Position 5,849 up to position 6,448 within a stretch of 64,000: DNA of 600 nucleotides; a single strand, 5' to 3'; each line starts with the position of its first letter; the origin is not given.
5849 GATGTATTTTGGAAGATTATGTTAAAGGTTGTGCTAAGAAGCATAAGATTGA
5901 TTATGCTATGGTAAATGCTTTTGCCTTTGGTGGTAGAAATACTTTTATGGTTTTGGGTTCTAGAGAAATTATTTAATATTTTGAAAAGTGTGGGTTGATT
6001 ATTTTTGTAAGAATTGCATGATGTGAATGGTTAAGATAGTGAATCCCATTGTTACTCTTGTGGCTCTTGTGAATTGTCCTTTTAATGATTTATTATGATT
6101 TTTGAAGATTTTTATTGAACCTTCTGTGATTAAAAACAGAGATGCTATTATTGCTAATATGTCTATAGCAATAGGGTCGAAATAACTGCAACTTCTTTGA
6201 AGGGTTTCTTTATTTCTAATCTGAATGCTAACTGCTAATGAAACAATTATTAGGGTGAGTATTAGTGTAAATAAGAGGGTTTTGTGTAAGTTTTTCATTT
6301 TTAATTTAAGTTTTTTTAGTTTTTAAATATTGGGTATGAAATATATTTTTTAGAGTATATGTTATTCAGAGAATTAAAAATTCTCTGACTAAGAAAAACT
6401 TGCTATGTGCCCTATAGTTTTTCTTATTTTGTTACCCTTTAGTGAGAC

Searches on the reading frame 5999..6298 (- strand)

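Call 49: search_protein_families(library=pfam, proteins=[window:5999-6298:-], max_evalue=0.01)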
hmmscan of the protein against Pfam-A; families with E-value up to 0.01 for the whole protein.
window:5999-6298:- (99 aa): 1 family
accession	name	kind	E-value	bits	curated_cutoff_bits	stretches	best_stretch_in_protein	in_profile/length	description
PF08019.17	EptA_B_N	-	0.0055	17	22.3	1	7-70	67-130/152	Phosphoethanolamine transferase EptA/EptB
